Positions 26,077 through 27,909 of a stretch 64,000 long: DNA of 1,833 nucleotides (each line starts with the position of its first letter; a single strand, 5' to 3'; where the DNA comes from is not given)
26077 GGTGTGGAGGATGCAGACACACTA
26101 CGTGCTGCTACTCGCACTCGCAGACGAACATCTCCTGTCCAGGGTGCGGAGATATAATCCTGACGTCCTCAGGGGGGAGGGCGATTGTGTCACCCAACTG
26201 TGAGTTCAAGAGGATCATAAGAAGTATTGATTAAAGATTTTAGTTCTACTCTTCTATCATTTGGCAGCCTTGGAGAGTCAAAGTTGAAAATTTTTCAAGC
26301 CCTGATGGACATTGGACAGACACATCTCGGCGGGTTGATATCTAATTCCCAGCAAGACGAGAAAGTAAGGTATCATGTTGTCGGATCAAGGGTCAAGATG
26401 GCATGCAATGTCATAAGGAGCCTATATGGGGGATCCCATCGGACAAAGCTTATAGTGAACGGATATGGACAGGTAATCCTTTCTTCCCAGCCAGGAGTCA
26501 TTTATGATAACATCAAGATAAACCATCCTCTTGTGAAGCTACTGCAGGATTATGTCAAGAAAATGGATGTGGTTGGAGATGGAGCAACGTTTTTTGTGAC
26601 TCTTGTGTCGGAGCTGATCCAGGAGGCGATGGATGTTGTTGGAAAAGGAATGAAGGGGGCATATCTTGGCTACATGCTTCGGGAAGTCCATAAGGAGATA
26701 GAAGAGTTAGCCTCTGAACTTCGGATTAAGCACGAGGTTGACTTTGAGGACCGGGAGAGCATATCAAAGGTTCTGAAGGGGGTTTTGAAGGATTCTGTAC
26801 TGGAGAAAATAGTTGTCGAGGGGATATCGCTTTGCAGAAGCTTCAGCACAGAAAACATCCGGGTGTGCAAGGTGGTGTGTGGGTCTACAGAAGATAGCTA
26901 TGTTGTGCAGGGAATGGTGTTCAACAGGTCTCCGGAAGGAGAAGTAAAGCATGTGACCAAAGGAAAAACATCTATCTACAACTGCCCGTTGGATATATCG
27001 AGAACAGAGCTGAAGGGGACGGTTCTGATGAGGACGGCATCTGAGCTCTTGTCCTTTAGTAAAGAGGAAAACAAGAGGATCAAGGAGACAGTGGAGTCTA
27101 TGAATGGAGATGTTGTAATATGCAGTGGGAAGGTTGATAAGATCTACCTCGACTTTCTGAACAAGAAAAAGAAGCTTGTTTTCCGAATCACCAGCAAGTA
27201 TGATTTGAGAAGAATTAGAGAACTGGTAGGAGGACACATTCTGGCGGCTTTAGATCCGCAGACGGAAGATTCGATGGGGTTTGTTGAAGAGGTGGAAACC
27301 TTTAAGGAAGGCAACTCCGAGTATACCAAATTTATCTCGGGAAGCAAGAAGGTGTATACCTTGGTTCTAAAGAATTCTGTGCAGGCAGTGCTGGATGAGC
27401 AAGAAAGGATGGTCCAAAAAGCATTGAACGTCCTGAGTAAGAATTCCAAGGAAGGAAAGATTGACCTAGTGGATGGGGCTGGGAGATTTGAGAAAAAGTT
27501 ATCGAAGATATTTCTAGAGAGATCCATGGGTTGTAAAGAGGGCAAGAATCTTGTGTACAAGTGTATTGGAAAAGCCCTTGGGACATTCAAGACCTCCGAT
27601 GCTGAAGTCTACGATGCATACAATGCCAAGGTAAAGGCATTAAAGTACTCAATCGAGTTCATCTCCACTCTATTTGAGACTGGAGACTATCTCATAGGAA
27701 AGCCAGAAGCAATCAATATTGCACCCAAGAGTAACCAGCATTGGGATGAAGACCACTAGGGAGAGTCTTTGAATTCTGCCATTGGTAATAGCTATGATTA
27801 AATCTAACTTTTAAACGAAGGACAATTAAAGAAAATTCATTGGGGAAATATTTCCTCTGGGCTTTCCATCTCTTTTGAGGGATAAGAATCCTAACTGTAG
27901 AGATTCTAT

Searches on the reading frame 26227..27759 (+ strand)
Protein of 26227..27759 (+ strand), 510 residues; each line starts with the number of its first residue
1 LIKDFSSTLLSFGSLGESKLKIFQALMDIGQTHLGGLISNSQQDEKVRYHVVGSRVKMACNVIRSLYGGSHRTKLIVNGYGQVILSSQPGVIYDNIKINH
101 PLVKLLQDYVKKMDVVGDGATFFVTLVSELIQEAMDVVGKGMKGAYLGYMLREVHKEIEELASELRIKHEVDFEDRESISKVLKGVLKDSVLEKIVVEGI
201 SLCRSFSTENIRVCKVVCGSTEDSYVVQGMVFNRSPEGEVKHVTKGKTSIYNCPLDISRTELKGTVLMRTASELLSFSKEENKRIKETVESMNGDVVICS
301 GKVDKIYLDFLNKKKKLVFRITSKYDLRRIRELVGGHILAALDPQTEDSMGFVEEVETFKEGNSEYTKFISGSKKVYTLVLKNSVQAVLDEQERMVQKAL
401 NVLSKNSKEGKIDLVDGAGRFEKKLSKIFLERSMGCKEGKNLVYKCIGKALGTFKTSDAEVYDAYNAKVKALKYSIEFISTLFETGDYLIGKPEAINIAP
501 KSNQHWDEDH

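Call 20: search_protein_families(library=pfam, proteins=[window:26227-27759:+], max_evalue=0.001)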
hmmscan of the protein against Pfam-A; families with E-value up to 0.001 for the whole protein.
window:26227-27759:+ (510 aa): 1 family
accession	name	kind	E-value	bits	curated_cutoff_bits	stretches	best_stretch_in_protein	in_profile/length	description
PF00118.29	Cpn60_TCP1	-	6.4e-61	207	34.3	1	61-452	3-409/490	TCP-1/cpn60 chaperonin family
